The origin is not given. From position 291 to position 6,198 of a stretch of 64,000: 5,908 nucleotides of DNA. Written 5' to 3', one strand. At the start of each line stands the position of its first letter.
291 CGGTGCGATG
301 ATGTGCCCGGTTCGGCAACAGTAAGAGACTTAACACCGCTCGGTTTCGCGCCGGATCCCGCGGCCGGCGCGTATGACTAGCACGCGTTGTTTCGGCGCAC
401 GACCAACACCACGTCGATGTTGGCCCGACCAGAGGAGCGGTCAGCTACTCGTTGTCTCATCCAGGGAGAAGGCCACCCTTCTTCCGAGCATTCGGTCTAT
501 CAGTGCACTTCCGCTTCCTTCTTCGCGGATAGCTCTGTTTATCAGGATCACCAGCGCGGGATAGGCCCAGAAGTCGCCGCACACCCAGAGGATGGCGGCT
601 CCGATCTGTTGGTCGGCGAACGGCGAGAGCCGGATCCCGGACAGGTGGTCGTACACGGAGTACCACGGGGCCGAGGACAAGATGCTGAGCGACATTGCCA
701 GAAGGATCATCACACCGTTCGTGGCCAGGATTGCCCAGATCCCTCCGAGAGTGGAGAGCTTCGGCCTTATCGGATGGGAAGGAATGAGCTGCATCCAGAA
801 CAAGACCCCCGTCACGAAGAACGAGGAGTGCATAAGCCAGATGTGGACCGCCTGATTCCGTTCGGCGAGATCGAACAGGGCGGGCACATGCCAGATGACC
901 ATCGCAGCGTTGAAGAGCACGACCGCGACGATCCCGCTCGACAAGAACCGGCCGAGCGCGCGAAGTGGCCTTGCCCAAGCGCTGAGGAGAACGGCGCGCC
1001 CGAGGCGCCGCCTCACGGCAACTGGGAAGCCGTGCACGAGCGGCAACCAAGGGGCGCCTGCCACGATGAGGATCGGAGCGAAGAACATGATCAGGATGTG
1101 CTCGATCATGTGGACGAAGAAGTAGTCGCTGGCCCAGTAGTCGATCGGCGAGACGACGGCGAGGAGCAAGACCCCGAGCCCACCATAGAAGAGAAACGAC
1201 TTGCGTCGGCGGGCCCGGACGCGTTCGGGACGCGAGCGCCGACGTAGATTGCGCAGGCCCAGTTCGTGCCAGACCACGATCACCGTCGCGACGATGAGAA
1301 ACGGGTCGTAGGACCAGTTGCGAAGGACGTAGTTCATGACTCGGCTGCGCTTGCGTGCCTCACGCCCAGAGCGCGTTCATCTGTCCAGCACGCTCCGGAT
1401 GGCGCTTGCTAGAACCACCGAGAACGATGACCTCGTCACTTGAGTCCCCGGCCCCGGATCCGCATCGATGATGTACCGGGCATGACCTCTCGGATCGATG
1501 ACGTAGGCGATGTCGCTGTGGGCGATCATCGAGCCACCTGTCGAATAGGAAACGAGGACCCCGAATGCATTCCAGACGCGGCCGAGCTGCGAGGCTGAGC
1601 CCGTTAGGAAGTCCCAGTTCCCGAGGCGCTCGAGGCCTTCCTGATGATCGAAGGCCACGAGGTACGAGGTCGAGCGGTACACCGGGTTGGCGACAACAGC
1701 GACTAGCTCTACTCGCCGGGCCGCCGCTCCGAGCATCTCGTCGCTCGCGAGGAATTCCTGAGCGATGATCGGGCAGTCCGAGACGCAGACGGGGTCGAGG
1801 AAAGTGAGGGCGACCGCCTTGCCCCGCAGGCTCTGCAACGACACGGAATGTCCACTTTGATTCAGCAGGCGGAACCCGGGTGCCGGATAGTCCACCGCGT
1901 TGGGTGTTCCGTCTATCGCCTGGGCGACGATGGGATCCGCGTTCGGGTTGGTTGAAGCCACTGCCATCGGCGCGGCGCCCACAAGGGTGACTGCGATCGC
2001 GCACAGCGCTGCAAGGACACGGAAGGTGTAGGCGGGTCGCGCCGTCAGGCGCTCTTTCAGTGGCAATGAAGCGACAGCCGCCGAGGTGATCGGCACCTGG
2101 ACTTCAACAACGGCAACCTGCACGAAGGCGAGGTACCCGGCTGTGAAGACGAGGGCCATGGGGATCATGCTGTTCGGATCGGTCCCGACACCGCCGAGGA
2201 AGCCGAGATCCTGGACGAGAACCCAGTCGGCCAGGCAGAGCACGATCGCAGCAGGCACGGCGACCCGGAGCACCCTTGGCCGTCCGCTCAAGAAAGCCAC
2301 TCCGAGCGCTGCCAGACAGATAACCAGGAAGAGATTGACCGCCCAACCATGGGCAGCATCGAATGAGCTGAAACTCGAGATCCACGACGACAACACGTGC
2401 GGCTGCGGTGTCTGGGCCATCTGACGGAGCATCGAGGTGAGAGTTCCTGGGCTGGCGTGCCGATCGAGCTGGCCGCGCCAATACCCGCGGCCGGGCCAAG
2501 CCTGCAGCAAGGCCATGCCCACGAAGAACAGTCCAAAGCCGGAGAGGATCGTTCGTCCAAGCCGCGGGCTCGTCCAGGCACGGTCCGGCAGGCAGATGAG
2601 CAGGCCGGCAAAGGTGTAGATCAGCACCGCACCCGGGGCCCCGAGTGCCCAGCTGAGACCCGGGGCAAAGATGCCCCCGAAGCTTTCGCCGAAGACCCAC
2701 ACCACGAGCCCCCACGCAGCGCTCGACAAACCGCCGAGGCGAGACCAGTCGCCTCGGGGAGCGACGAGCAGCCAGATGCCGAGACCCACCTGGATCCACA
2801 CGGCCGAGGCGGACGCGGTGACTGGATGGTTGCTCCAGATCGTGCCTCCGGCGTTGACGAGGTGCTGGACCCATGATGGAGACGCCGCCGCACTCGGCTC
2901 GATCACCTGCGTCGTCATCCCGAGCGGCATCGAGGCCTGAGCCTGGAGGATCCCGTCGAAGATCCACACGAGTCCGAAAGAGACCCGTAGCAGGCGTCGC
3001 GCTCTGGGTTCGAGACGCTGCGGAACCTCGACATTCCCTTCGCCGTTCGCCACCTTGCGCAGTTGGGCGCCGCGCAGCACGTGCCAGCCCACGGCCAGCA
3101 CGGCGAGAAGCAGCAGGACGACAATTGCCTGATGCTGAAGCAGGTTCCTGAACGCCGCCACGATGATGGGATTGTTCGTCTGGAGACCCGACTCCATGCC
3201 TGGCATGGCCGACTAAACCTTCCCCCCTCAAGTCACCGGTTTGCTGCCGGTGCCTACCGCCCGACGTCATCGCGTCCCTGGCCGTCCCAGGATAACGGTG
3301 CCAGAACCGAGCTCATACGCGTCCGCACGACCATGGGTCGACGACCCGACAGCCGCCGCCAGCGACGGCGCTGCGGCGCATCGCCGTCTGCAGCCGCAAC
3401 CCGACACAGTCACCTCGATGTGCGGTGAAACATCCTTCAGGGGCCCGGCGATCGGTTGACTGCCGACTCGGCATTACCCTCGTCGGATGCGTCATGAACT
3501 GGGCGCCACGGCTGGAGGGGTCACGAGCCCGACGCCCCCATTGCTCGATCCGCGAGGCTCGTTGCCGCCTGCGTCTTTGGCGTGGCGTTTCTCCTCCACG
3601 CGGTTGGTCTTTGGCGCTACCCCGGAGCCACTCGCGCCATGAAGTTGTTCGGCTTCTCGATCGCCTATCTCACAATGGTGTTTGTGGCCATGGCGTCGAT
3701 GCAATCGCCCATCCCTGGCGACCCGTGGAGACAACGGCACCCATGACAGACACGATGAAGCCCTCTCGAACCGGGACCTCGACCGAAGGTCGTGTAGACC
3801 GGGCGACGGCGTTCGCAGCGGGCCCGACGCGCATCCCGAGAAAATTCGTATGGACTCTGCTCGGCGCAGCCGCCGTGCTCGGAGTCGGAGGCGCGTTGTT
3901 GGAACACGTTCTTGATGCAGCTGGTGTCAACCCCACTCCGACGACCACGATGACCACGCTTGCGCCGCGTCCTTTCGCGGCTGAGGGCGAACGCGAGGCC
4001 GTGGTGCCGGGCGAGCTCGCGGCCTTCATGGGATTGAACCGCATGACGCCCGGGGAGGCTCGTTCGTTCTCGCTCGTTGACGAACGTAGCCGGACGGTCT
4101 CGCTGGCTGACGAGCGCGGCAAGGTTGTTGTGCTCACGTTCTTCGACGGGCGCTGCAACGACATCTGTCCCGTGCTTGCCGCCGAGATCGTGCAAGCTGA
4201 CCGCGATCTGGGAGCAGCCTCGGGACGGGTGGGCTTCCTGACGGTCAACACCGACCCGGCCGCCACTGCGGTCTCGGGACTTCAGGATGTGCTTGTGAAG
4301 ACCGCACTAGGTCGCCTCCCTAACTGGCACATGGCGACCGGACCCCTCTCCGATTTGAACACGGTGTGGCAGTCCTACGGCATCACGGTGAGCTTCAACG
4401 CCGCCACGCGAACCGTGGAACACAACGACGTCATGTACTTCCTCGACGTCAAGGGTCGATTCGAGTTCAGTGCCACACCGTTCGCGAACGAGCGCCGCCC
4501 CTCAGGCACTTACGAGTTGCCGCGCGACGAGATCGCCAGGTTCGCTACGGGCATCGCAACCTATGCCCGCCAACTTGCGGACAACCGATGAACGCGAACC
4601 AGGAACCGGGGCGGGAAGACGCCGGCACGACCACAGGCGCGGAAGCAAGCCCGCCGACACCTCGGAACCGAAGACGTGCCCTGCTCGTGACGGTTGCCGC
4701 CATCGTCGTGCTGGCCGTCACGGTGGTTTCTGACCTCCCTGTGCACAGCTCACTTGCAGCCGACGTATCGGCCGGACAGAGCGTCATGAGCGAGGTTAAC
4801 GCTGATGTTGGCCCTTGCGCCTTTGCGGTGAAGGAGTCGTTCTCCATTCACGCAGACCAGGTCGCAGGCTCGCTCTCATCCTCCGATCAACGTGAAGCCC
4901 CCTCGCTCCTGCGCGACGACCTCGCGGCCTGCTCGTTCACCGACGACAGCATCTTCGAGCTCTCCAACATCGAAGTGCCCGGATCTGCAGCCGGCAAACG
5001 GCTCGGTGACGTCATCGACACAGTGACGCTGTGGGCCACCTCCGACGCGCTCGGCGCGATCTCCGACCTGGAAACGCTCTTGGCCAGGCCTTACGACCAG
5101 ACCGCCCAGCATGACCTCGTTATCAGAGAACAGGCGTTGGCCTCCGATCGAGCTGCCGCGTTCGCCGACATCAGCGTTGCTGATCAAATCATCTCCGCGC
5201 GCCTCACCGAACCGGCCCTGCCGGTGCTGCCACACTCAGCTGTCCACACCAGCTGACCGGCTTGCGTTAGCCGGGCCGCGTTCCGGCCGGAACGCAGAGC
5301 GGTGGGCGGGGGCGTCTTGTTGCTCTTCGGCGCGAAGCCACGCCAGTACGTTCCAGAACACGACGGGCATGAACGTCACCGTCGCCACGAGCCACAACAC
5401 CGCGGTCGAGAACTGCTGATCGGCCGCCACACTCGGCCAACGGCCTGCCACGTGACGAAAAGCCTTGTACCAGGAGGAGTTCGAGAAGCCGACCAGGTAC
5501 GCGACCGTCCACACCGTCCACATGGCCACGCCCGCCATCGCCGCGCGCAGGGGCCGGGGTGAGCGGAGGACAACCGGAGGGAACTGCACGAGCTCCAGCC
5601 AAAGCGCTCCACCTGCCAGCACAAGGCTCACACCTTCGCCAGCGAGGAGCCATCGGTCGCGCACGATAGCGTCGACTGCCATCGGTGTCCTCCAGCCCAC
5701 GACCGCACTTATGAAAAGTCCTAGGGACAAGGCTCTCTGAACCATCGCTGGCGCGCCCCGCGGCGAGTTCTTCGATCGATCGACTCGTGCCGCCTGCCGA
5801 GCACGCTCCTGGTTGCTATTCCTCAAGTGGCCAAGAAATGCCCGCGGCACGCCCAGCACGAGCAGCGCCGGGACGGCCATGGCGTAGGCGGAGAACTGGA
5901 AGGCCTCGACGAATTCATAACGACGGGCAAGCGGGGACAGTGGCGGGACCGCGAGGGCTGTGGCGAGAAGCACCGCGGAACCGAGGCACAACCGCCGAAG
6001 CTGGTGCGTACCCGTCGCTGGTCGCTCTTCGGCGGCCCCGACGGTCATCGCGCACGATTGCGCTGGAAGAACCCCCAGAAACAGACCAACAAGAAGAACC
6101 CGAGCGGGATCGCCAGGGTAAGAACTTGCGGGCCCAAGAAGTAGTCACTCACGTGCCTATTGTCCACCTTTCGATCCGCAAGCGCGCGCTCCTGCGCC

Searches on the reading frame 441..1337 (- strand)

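Call 6: search_protein_families(library=pfam, proteins=[window:441-1337:-], max_evalue=0.01)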
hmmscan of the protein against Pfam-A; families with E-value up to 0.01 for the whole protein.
window:441-1337:- (298 aa): 2 families
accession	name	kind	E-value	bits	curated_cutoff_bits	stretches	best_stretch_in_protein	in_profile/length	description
PF09678.15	Caa3_CtaG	-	8.8e-46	156.6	27.7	1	26-271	5-236/237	Cytochrome c oxidase caa3 assembly factor (Caa3_CtaG)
PF07185.16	DUF1404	-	0.0042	17.3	29.4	1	136-230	49-140/169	Protein of unknown function (DUF1404)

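Call 7: search_protein_families(library=ncbifam, proteins=[window:441-1337:-], max_evalue=0.01)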
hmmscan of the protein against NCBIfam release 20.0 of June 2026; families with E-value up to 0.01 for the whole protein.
window:441-1337:- (298 aa): 1 family
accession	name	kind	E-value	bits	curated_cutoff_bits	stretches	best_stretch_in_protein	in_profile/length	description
TIGR02737.1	caa3_CtaG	equivalog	1.7e-19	70.4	279.35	1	8-230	11-213/281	cytochrome c oxidase assembly factor CtaG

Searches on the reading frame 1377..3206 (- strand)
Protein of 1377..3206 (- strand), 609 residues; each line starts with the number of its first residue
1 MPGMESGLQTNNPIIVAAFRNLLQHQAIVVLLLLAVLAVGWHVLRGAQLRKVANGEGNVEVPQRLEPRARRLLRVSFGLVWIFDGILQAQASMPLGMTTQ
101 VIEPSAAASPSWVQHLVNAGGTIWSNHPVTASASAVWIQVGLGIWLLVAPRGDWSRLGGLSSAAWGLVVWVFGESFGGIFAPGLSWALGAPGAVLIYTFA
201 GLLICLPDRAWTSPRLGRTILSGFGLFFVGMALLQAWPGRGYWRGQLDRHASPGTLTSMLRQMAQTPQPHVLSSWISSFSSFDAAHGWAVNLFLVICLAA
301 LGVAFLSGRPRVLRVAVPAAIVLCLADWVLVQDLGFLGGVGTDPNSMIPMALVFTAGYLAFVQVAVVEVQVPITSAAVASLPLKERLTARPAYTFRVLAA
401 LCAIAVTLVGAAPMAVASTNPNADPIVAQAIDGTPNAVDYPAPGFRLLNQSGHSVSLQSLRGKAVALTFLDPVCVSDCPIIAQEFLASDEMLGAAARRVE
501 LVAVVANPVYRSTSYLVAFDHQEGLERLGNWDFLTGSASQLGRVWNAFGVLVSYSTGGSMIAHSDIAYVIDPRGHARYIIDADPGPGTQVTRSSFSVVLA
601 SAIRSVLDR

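Call 6: search_protein_families(library=pfam, proteins=[window:1377-3206:-], max_evalue=0.01)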
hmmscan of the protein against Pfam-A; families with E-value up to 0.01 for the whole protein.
window:1377-3206:- (609 aa): 2 families
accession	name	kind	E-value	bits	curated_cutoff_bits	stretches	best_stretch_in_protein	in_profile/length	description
PF02630.20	SCO1-SenC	-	6.8e-10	39.5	22.8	1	444-574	3-132/134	SCO1/SenC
PF00578.27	AhpC-TSA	-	5.2e-05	23.6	26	1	440-575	3-120/124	AhpC/TSA family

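Call 7: search_protein_families(library=ncbifam, proteins=[window:1377-3206:-], max_evalue=0.01)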
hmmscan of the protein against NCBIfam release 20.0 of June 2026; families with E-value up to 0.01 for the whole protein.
window:1377-3206:- (609 aa): 0 families

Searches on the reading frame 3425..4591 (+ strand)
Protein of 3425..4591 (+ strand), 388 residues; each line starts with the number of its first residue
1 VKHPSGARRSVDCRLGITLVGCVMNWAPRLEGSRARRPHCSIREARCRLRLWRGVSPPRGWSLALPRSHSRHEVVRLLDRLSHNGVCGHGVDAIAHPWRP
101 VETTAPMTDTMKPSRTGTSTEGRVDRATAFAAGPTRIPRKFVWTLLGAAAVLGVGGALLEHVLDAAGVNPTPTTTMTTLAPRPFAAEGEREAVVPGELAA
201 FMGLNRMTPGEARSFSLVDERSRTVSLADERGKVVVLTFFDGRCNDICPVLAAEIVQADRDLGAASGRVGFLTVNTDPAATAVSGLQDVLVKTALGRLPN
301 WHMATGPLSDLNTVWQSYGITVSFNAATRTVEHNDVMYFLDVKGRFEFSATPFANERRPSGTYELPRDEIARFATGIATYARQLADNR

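Call 6: search_protein_families(library=pfam, proteins=[window:3425-4591:+], max_evalue=0.01)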
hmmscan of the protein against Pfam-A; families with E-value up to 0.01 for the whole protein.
window:3425-4591:+ (388 aa): 2 families
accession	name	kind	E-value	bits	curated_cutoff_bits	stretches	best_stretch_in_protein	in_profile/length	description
PF02630.20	SCO1-SenC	-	7.6e-14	52.2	22.8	1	213-346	2-134/134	SCO1/SenC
PF00578.27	AhpC-TSA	-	0.00028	21.3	26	1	211-279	4-70/124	AhpC/TSA family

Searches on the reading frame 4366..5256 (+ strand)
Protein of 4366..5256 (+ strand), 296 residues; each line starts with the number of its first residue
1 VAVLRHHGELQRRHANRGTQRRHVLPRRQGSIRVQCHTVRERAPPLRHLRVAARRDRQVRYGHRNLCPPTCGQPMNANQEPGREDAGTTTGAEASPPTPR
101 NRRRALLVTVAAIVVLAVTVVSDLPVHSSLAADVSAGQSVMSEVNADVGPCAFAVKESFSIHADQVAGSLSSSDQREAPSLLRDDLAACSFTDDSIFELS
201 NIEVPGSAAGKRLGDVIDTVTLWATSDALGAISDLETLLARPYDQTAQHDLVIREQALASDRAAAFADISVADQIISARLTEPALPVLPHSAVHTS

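Call 6: search_protein_families(library=pfam, proteins=[window:4366-5256:+], max_evalue=0.01)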
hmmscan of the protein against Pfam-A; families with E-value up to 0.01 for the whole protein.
window:4366-5256:+ (296 aa): 0 families

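Call 40: search_protein_families(library=pfam, proteins=[window:4366-5256:+], max_evalue=10)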
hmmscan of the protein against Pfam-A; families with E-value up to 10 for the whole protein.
window:4366-5256:+ (296 aa): 1 family
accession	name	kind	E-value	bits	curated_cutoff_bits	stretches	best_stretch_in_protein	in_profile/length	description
PF07330.17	DUF1467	-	0.032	14.6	29.4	1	79-120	30-69/83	Protein of unknown function (DUF1467)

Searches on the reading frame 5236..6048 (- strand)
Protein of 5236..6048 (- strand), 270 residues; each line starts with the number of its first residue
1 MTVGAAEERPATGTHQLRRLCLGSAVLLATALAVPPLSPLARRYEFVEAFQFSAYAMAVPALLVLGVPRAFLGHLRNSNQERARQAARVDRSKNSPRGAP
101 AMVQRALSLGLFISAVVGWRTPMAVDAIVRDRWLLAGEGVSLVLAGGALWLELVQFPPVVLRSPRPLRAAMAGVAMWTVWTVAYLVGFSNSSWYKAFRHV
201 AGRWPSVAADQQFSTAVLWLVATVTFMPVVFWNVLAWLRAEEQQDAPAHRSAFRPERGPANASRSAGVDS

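Call 6: search_protein_families(library=pfam, proteins=[window:5236-6048:-], max_evalue=0.01)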
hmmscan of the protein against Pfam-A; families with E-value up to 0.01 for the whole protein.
window:5236-6048:- (270 aa): 1 family
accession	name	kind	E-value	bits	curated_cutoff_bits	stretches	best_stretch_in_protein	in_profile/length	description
PF09678.15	Caa3_CtaG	-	1.2e-17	64.6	27.7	1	14-239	17-236/237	Cytochrome c oxidase caa3 assembly factor (Caa3_CtaG)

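Call 7: search_protein_families(library=ncbifam, proteins=[window:5236-6048:-], max_evalue=0.01)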
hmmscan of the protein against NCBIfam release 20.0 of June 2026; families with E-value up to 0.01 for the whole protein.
window:5236-6048:- (270 aa): 0 families
